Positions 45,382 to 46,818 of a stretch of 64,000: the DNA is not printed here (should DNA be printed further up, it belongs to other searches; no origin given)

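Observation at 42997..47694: Six-gene operon mixing aromatic ring-cleavage-type and amino-acid-type enzymes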

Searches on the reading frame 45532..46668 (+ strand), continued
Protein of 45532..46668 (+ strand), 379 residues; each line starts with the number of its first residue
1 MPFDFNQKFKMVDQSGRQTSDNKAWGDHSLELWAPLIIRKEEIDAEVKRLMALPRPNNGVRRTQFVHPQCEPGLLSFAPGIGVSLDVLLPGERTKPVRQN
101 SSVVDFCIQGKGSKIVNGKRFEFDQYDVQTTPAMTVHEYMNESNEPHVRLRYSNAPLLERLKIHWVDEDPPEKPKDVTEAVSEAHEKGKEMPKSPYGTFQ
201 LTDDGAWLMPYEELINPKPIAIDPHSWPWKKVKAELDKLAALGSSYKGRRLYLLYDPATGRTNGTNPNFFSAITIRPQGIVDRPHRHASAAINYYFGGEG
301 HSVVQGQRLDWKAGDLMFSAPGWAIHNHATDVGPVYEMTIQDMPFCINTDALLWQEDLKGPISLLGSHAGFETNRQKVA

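Call 70: search_protein_families(library=ncbifam, proteins=[L043:14251-15729:+, L045:2745-4052:+, L045:4049-4510:+, L045:4539-5342:+, L045:6354-7316:+, L045:7991-8941:+, L043:16939-17841:+, L043:18905-19753:-, L051:6906-7352:+, L052:11048-11830:-], max_evalue=0.000001)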
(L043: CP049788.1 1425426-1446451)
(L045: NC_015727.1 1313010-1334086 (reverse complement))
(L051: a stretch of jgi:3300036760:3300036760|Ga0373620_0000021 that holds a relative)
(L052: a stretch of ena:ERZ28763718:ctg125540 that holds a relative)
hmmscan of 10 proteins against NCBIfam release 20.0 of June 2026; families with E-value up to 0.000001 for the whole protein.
L043:14251-15729:+ (492 aa): 43 families (the best 25 are shown)
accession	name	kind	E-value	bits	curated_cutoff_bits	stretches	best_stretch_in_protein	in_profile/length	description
NF006916.0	PRK09407.1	equivalog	6.6e-102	341.8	521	1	28-484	31-493/526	succinic semialdehyde dehydrogenase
TIGR01804.1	BADH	equivalog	2.9e-96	322.8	668.6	1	23-476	4-464/467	betaine-aldehyde dehydrogenase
TIGR01780.1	SSADH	subfamily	6.4e-96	321.9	646.35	1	35-467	1-440/448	succinate-semialdehyde dehydrogenase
NF042993.1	AlphKGSA_gudD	equivalog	4.5e-95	319.2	770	1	22-484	9-481/481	alpha-ketoglutaric semialdehyde dehydrogenase GucD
NF009725.0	PRK13252.1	equivalog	6.8e-95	318.3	593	1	27-485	18-481/488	betaine-aldehyde dehydrogenase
NF010000.0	PRK13473.1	subfamily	1.7e-93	313.8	615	1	19-484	5-473/475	aminobutyraldehyde dehydrogenase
NF040648.1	lactal_redase_Meth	equivalog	8.9e-93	311.8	650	1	34-463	14-443/463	lactaldehyde dehydrogenase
TIGR02299.1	HpaE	equivalog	1.7e-88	297.3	638.35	1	26-485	10-478/488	5-carboxymethyl-2-hydroxymuconate semialdehyde dehydrogenase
NF045735.1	PaDhStyDPseudo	equivalog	1.1e-86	291.5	850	1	19-482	5-480/483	phenylacetaldehyde dehydrogenase StyD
NF045736.1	PaDhStyDRhodo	equivalog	2.4e-83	280.3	800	1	18-477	4-471/479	phenylacetaldehyde dehydrogenase StyD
NF052305.1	DioxValDhHalo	equivalog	5.1e-82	276.3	750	1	19-456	7-453/483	2,5-dioxovalerate dehydrogenase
NF008415.0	PRK11241.1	equivalog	1.1e-81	274.9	828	1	20-467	14-468/482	NADP-dependent succinate-semialdehyde dehydrogenase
NF007497.0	PRK10090.1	equivalog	7.3e-78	262.4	500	1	23-445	13-441/480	aldehyde dehydrogenase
TIGR01237.1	D1pyr5carbox2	equivalog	2.6e-76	257.5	659.65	1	42-482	58-508/511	L-glutamate gamma-semialdehyde dehydrogenase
TIGR03250.1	PhnAcAld_DH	equivalog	1.2e-75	255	635.65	1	34-468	20-455/472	phosphonoacetaldehyde dehydrogenase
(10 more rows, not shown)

L045:2745-4052:+ (435 aa): 38 families (the best 25 are shown)
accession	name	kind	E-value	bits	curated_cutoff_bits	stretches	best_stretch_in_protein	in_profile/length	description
NF042949.2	3PPDioc_HcaD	equivalog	4.6e-108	361.4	450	1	30-415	2-385/386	3-phenylpropionate/cinnamic acid dioxygenase ferredoxin--NAD(+) reductase subunit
NF041682.1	ant_diox_AndAa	equivalog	1.6e-95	320.2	650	1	27-427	1-403/406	anthranilate 1,2-dioxygenase system ferredoxin--NAD(+) reductase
NF007286.0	PRK09754.1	equivalog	3.3e-90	302.7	447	1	27-424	1-395/400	phenylpropionate dioxygenase ferredoxin reductase subunit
NF003437.0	PRK04965.1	equivalog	1.6e-44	152.5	392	1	30-339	3-304/378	NADH:flavorubredoxin reductase NorW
NF045765.1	PhenlGlyoxDHPadH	equivalog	2.9e-42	145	475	1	33-336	6-309/416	NADH-dependent phenylglyoxylate dehydrogenase subunit epsilon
TIGR02374.1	nitri_red_nirB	equivalog_domain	3.8e-37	128.1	578.35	1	32-309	1-282/794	nitrite reductase large subunit NirB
NF007123.0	PRK09564.1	equivalog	2.8e-31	108.7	458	1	99-308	71-287/444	CoA-disulfide reductase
TIGR03385.1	CoA_CoA_reduc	equivalog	2.6e-30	105.6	578.8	1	96-342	68-321/439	CoA-disulfide reductase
NF011565.0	PRK14989.1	subfamily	1.1e-29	103.2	883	1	100-307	75-285/847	nitrite reductase large subunit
NF046103.1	NOXase_Strep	equivalog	9.7e-29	100.6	600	1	32-341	2-318/442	H2O-forming NADH oxidase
NF004991.0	PRK06370.1-3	subfamily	1.4e-22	80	620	1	113-305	151-342/509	FAD-containing oxidoreductase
TIGR01350.1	lipoamide_DH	equivalog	3.3e-21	75.5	408.8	1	116-346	127-344/461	dihydrolipoyl dehydrogenase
TIGR02053.1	MerA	equivalog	4.8e-20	72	454.45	1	115-346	117-343/465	mercury(II) reductase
NF040477.1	chlor_oxi_RclA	equivalog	1.8e-18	66.4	740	1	110-305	102-294/441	reactive chlorine resistance oxidoreductase RclA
NF005884.0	PRK07846.1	equivalog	4.9e-17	61.7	501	1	115-305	119-304/454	mycothione reductase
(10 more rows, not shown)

L045:4049-4510:+ (153 aa): 0 families

L045:4539-5342:+ (267 aa): 4 families
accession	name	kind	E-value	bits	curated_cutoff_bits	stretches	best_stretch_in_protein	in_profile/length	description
TIGR02312.1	HpaH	equivalog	4.8e-134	446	351.5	1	1-266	1-266/267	2-oxo-hept-4-ene-1,7-dioate hydratase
TIGR03220.1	catechol_dmpE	equivalog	2e-63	214.2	408.8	1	7-266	2-255/255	2-oxopent-4-enoate hydratase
TIGR03218.1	catechol_dmpH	equivalog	3.6e-58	197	350.55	1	2-266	5-263/263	2-oxo-3-hexenedioate decarboxylase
NF008461.0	PRK11342.1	equivalog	7.5e-51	173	350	1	7-266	6-259/269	2-keto-4-pentenoate hydratase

L045:6354-7316:+ (320 aa): 39 families (the best 25 are shown)
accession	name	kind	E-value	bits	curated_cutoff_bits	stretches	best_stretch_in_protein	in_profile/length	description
NF007315.1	PRK09801.1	equivalog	1.2e-58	198.5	398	1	31-314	11-294/301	L-tartrate utilization transcriptional activator TtdR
NF040888.1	trans_reg_YafC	equivalog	1e-54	185.5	470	1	30-314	7-291/293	DNA-binding transcriptional regulator YafC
NF011573.0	PRK14997.1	equivalog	6.1e-40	137.2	380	1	26-317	4-298/303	LysR family transcriptional regulator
NF007917.1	PRK10632.1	equivalog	1.9e-38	132.3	425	1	26-317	2-293/303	HTH-type transcriptional activator AaeR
NF008352.0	PRK11139.1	subfamily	6.1e-36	124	288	1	28-306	8-282/305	transcriptional regulator GcvA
TIGR03418.1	chol_sulf_TF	equivalog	3.7e-28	98.4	324.8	1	27-306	2-282/291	choline sulfate utilization transcriptional regulator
NF007491.0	PRK10086.1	equivalog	2.5e-24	85.7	316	1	28-315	19-308/313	DNA-binding transcriptional regulator DsdC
NF040786.1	LysR_Sec_metab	equivalog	7.1e-22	77.8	250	1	27-152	2-127/298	selenium metabolism-associated LysR family transcriptional regulator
TIGR02036.1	dsdC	equivalog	1e-19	70.7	352.4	1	34-313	16-298/302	DNA-binding transcriptional regulator DsdC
NF040889.1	trans_reg_YeiE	equivalog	2.6e-18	66.3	480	1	28-305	5-279/288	DNA-binding transcriptional regulator YeiE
NF008416.0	PRK11242.1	equivalog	4.1e-17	62.4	277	1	31-229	6-207/300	transcriptional regulator CynR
NF045990.1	TransRegCbbRRhodb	equivalog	4.7e-16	58.7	450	1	28-302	8-286/304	LysR family regulator CbbR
NF008095.0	PRK10837.1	subfamily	2.7e-15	56.3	281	1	28-167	5-139/290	LysR family transcriptional regulator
TIGR03339.1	phn_lysR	subfamily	6.9e-15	55.1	341.1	1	31-271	2-241/279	aminoethylphosphonate catabolism associated LysR family transcriptional regulator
NF047520.1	trans_act_CidR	equivalog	9.3e-15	54.6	415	1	27-150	2-125/292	cidABC operon transcriptional activator CidR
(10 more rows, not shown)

L045:7991-8941:+ (316 aa): 6 families
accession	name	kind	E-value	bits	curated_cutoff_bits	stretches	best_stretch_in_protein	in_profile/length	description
NF053535.1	DhyDRhmHlse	equivalog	1.5e-57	195.1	500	1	54-310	23-278/284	2,4-didehydro-3-deoxy-L-rhamnonate hydrolase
TIGR02303.1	HpaG-C-term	equivalog_domain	1.6e-53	181.7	276.4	1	83-313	22-245/245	4-hydroxyphenylacetate degradation bifunctional isomerase/decarboxylase, C-terminal subunit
NF011750.0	PRK15203.1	equivalog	3.9e-38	131.4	811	1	106-312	224-424/429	4-hydroxyphenylacetate degradation bifunctional isomerase/decarboxylase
NF009399.0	PRK12764.1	equivalog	8.5e-34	117.4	444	1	102-303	19-212/501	fumarylacetoacetate hydrolase family protein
TIGR02305.1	HpaG-N-term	equivalog_domain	7.3e-30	104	228.65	1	125-310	29-205/205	4-hydroxyphenylacetate degradation bifunctional isomerase/decarboxylase, N-terminal subunit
NF007967.0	PRK10691.1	equivalog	4.7e-28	98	201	1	105-299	17-208/219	fumarylacetoacetate hydrolase family protein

L043:16939-17841:+ (300 aa): 0 families

L043:18905-19753:- (282 aa): 6 families
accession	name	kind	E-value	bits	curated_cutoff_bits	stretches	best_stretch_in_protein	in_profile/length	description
NF053535.1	DhyDRhmHlse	equivalog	1.3e-42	146.1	500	1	66-276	59-273/284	2,4-didehydro-3-deoxy-L-rhamnonate hydrolase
TIGR02303.1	HpaG-C-term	equivalog_domain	1.9e-42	145.4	276.4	1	52-279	18-240/245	4-hydroxyphenylacetate degradation bifunctional isomerase/decarboxylase, C-terminal subunit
NF007967.0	PRK10691.1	equivalog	2.4e-33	115.3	201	1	78-272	17-210/219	fumarylacetoacetate hydrolase family protein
NF011750.0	PRK15203.1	equivalog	4.7e-27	94.8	811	1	80-277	225-418/429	4-hydroxyphenylacetate degradation bifunctional isomerase/decarboxylase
TIGR02305.1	HpaG-N-term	equivalog_domain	7e-25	87.7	228.65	1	104-279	26-203/205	4-hydroxyphenylacetate degradation bifunctional isomerase/decarboxylase, N-terminal subunit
NF009399.0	PRK12764.1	equivalog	6.6e-22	78.2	444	1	74-272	18-210/501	fumarylacetoacetate hydrolase family protein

L051:6906-7352:+ (148 aa): 0 families

L052:11048-11830:- (260 aa): 0 families

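Call 73: find_encoding_contigs(protein=P0080, flank=9000, max_places=1)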
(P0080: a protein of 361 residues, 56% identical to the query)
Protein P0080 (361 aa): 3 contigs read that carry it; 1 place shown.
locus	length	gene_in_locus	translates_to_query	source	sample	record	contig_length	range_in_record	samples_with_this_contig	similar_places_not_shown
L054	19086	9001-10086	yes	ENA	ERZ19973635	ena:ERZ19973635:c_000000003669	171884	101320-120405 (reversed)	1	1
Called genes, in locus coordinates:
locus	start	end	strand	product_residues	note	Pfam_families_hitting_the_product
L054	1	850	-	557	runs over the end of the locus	PF01928:CYTH, PF05235:CHAD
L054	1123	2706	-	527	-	PF02541:Ppx-GppA, PF21447:Ppx-GppA_III, PF01966:HD (weak)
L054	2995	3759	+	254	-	PF00483:NTP_transferase, PF01128:IspD (weak), PF12804:NTP_transf_3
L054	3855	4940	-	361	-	PF00793:DAHP_synth_1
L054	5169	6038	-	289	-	PF00106:adh_short, PF08659:KR, PF13561:adh_short_C2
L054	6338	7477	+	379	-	PF06155:GBBH-like_N, PF02668:TauD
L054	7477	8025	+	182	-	-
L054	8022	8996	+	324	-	PF02423:OCD_Mu_crystall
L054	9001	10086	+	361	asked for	PF07883:Cupin_2 (faint), PF02311:AraC_binding (weak)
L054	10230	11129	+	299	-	PF00701:DHDPS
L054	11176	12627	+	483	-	PF00282:Pyridoxal_deC, PF01041:DegT_DnrJ_EryC1, PF00266:Aminotran_5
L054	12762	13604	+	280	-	PF00561:Abhydrolase_1, PF12146:Hydrolase_4, PF12697:Abhydrolase_6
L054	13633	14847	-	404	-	PF00067:p450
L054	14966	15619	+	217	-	PF01625:PMSR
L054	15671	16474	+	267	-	PF00378:ECH_1, PF16113:ECH_2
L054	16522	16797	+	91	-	PF11746:DUF3303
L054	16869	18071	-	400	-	PF00106:adh_short, PF01370:Epimerase (faint), PF08659:KR, PF13561:adh_short_C2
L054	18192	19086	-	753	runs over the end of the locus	PF12228:DUF3604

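Call 74: find_encoding_contigs(protein=P0066, flank=9000, max_places=1)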
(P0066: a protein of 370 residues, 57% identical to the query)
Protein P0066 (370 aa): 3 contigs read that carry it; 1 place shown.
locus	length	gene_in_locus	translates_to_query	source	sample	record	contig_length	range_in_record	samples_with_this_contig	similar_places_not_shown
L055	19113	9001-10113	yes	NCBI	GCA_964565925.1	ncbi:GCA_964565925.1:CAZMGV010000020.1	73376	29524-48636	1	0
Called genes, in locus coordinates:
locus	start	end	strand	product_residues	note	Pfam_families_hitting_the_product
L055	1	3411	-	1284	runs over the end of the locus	PF02085:Cytochrom_CIII (faint), PF14522:Cytochrome_C7 (faint), PF14537:Cytochrom_c3_2 (faint), PF22113:Mtrc-MtrF_II-IV_dom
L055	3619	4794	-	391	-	PF02085:Cytochrom_CIII (faint), PF14522:Cytochrome_C7 (weak), PF14537:Cytochrom_c3_2 (weak), PF22113:Mtrc-MtrF_II-IV_dom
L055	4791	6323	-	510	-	-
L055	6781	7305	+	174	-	PF09339:HTH_IclR (faint), PF22381:Staph_reg_Sar_Rot (weak), PF01047:MarR, PF12802:MarR_2, PF13463:HTH_27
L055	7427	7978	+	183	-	PF02627:CMD (weak)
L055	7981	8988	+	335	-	PF02423:OCD_Mu_crystall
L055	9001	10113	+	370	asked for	PF07883:Cupin_2 (weak), PF02311:AraC_binding (weak), PF07883:Cupin_2 (weak)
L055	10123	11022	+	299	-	PF00701:DHDPS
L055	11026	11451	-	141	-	PF07883:Cupin_2 (weak)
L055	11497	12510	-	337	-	PF04055:Radical_SAM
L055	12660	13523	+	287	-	PF01842:ACT (faint), PF13740:ACT_6, PF00551:Formyl_trans_N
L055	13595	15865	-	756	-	PF13534:Fer4_17 (faint), PF13183:Fer4_8, PF13187:Fer4_9, PF13237:Fer4_10, PF13484:Fer4_16 (faint), PF02754:CCG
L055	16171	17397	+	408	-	PF00149:Metallophos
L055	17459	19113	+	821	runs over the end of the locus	-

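Call 75: find_encoding_contigs(protein=P0119, flank=9000, max_places=1)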
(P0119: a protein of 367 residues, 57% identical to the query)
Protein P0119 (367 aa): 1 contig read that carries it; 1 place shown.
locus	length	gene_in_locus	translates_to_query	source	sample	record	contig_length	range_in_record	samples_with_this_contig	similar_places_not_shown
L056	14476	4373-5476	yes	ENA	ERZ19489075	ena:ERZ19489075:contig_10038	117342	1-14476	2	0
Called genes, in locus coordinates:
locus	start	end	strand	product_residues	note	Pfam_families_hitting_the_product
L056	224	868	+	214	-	PF07859:Abhydrolase_3, PF20434:BD-FAE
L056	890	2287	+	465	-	PF01425:Amidase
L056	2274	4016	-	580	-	PF02129:Peptidase_S15, PF08530:PepX_C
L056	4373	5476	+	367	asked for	PF02311:AraC_binding (faint), PF07883:Cupin_2 (weak)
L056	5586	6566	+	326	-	PF00296:Bac_luciferase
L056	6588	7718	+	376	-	PF04909:Amidohydro_2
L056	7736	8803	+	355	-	PF00795:CN_hydrolase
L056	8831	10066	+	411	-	PF13091:PLDc_2 (weak)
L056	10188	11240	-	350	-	PF00296:Bac_luciferase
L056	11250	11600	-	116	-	PF07110:EthD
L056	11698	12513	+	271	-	PF00561:Abhydrolase_1, PF12146:Hydrolase_4 (weak)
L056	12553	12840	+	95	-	PF04221:RelB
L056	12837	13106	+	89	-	PF15738:YafQ_toxin, PF05016:ParE_toxin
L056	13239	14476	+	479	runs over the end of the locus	PF01979:Amidohydro_1, PF07969:Amidohydro_3 (weak)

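Call 76: find_encoding_contigs(protein=P0104, flank=9000, max_places=1)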
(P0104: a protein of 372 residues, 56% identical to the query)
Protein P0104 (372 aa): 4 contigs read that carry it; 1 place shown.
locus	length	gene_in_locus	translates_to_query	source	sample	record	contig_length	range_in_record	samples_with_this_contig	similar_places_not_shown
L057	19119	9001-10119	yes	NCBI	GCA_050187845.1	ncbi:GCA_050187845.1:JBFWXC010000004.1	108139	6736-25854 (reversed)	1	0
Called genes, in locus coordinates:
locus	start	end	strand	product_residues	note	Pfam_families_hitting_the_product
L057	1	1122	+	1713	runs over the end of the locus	PF03160:Calx-beta, PF07995:GSDH, PF18483:Lectin_L-type_dom, PF17803:Cadherin_4, PF17892:Cadherin_5, PF17963:Big_9, PF17803:Cadherin_4, PF17892:Cadherin_5, +16 more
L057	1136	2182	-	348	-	PF01717:Meth_synt_2, PF01208:URO-D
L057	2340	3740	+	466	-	PF20695:UbiD_N, PF01977:UbiD, PF20696:UbiD_C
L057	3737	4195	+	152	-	PF22381:Staph_reg_Sar_Rot (weak), PF01047:MarR, PF12802:MarR_2, PF13463:HTH_27 (weak), PF13412:HTH_24 (faint)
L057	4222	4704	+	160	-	PF22784:PTP-SAK, PF22741:PTP-NADK, PF22785:Tc-R-P, PF00782:DSPc, PF14566:PTPlike_phytase (weak), PF00102:Y_phosphatase (weak)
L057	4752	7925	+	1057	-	PF00211:Guanylate_cyc, PF13191:AAA_16, PF13424:TPR_12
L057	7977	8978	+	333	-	PF02423:OCD_Mu_crystall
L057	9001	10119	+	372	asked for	PF07883:Cupin_2 (weak)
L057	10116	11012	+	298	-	PF00701:DHDPS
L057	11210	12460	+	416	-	PF04055:Radical_SAM (weak)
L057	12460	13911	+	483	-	PF13566:DUF4130, PF03167:UDG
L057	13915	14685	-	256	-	-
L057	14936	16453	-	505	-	PF07690:MFS_1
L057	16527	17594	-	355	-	PF25954:Beta-barrel_RND_2 (faint), PF25917:BSH_RND, PF25973:BSH_CzcB (faint), PF25963:Beta-barrel_AAEA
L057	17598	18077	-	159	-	PF09339:HTH_IclR (faint), PF01978:TrmB (weak), PF25213:HVO_A0261_N (weak), PF01047:MarR, PF12802:MarR_2, PF13412:HTH_24 (faint)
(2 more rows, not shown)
